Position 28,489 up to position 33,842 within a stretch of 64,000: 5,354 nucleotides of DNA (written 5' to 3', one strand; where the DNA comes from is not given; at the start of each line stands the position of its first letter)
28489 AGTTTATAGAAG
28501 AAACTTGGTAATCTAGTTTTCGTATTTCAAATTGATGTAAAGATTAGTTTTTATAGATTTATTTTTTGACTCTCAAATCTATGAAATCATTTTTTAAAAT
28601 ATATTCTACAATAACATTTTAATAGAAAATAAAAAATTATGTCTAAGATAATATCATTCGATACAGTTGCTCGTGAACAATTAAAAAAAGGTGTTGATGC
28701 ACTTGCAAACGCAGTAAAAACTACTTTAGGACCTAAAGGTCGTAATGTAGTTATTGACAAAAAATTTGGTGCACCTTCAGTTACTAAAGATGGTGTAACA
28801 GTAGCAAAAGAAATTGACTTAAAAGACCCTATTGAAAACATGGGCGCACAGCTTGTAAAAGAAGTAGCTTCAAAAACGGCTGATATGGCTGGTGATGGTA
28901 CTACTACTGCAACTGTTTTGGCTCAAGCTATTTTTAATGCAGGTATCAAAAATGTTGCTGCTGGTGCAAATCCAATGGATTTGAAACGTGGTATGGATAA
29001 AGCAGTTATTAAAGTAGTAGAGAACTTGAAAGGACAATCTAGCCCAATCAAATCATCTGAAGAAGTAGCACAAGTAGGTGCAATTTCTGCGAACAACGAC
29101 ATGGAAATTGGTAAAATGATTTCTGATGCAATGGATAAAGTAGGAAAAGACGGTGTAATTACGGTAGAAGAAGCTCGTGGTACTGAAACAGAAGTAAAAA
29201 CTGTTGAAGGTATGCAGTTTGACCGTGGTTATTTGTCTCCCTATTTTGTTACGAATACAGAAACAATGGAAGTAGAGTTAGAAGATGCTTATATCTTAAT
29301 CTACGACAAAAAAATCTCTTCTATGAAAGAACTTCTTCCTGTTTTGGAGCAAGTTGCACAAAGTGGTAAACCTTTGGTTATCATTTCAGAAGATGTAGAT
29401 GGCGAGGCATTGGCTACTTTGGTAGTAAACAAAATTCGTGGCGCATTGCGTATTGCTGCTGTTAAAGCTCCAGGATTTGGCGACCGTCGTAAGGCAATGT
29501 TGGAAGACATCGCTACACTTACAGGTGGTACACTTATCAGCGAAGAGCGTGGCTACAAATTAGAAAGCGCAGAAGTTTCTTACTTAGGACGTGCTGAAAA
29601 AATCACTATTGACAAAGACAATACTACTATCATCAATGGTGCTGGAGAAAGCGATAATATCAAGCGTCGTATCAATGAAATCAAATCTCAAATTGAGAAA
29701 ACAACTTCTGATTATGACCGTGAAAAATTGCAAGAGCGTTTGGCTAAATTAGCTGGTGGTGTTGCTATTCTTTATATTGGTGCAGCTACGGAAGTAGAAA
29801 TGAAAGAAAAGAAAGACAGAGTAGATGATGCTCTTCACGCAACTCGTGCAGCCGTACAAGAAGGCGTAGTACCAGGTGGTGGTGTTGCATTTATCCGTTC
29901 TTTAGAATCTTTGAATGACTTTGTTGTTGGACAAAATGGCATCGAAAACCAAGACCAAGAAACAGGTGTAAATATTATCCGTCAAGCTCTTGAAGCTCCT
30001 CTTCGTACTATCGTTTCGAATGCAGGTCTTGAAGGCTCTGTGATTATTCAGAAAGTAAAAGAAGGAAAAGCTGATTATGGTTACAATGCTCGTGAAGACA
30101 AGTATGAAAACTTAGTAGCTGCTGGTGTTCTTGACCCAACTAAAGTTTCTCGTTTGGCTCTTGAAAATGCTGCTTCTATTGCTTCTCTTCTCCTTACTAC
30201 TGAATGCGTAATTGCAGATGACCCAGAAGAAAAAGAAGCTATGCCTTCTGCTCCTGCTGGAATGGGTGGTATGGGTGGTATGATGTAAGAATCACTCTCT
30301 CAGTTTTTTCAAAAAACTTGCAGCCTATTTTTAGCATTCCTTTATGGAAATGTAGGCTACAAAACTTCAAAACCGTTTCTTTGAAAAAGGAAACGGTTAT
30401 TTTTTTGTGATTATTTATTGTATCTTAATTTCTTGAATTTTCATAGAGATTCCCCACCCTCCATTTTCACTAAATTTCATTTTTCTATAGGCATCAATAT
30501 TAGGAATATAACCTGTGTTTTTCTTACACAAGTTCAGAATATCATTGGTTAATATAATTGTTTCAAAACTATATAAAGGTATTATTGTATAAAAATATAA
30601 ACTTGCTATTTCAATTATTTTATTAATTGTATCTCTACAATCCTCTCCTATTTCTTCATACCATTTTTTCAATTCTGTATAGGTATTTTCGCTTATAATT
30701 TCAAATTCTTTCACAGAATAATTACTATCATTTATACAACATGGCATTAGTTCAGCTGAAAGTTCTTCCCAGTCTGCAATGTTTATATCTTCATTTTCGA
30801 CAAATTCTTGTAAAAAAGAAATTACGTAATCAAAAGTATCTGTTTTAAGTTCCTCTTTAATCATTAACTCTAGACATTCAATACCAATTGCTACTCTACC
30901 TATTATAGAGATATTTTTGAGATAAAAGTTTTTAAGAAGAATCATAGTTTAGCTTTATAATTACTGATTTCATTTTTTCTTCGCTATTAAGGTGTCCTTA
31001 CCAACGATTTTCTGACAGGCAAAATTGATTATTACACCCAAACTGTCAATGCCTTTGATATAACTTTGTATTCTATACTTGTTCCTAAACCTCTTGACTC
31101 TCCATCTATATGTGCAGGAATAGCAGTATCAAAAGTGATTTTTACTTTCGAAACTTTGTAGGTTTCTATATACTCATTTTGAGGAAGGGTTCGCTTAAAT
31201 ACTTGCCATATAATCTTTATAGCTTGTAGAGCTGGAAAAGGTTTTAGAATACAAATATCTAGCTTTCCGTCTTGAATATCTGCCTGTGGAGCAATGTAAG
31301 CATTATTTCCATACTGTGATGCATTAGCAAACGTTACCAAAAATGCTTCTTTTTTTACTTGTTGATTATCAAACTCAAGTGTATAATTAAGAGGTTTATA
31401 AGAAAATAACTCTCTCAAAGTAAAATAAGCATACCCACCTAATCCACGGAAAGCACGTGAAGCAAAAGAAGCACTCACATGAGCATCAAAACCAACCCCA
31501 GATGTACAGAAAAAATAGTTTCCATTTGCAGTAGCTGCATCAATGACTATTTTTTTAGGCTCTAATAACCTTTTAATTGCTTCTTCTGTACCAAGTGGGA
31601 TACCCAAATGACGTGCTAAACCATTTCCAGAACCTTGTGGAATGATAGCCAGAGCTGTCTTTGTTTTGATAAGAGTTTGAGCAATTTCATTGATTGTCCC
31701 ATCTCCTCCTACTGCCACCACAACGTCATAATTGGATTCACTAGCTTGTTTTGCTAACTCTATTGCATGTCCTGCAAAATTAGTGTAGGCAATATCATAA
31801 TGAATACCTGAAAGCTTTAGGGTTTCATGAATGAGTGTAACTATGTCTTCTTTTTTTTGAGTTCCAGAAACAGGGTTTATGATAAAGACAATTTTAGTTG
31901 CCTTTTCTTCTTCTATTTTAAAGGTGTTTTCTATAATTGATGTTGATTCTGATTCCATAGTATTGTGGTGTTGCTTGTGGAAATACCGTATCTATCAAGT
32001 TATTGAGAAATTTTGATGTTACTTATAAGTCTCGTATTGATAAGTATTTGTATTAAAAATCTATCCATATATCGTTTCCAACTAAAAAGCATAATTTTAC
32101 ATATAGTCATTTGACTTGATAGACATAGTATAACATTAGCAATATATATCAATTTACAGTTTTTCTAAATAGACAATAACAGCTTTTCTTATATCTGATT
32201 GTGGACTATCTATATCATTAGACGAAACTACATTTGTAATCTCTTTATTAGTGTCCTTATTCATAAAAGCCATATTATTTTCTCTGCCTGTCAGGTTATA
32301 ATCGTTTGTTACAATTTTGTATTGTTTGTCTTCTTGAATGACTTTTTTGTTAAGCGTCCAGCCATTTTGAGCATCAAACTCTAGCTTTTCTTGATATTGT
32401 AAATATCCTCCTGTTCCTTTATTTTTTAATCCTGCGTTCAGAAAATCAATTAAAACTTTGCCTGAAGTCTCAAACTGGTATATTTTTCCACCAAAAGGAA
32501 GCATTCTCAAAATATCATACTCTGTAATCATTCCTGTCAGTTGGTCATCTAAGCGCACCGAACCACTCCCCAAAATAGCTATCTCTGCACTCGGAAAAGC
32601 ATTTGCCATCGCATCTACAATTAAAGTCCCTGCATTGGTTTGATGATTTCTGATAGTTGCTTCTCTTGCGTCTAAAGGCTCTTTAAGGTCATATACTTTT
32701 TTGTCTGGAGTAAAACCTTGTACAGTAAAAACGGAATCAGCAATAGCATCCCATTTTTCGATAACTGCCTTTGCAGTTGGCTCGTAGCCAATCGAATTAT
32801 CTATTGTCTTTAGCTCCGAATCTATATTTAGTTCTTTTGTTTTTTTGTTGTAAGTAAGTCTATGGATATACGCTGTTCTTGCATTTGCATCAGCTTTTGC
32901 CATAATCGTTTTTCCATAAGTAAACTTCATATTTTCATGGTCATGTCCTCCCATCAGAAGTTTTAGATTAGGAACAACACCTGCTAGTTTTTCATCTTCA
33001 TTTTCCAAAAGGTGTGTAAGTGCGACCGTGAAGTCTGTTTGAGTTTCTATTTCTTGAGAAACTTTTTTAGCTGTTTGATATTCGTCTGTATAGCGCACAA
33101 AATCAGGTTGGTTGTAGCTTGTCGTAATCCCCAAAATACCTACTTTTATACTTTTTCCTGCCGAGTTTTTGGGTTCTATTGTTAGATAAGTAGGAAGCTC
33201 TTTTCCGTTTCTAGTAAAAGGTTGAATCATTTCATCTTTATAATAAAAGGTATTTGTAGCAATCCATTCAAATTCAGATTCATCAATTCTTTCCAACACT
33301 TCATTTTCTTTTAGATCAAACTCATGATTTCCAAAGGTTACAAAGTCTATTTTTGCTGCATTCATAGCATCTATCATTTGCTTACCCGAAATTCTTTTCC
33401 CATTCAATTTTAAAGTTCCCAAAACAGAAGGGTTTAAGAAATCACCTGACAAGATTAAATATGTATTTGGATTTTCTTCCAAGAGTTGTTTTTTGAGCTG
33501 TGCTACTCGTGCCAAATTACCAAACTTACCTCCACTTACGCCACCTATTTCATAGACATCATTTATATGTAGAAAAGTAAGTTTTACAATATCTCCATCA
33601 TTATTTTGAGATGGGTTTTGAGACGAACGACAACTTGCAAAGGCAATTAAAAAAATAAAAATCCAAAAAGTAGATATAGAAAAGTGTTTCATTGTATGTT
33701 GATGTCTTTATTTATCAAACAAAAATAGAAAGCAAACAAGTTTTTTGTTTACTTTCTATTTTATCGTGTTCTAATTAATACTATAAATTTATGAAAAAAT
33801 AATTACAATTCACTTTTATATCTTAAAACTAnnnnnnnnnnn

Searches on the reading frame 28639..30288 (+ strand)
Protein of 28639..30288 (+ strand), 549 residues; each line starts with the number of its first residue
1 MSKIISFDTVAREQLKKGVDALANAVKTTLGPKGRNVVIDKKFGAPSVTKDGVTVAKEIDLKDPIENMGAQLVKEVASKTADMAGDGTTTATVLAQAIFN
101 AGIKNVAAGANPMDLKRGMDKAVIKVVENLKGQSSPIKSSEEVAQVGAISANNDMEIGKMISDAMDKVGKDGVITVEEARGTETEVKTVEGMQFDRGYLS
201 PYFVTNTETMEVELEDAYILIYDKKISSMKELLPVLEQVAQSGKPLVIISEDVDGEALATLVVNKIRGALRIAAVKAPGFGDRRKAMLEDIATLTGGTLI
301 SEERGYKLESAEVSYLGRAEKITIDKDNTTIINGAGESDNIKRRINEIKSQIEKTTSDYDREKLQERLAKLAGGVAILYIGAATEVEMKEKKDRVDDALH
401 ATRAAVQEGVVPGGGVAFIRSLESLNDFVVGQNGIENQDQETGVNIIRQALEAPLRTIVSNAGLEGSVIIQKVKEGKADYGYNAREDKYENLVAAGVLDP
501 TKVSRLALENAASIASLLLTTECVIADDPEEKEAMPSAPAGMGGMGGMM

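Call 62: search_protein_families(library=pfam, proteins=[window:28639-30288:+], max_evalue=0.00001)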
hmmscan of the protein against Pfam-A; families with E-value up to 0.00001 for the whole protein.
window:28639-30288:+ (549 aa): 1 family
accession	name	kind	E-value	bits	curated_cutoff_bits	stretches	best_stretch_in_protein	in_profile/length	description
PF00118.29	Cpn60_TCP1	-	1.3e-82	278.5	34.3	1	22-528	1-489/490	TCP-1/cpn60 chaperonin family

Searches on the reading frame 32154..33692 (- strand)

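Call 62: search_protein_families(library=pfam, proteins=[window:32154-33692:-], max_evalue=0.00001)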
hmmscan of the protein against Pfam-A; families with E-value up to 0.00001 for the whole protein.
window:32154-33692:- (512 aa): 2 families
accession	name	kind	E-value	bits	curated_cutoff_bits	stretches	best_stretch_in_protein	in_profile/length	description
PF02872.23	5_nucleotid_C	-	4.6e-18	66.3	23.6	1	342-474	9-154/158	5'-nucleotidase, C-terminal domain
PF00149.33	Metallophos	-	6.5e-11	43.5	21.5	1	39-253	2-190/191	Calcineurin-like phosphoesterase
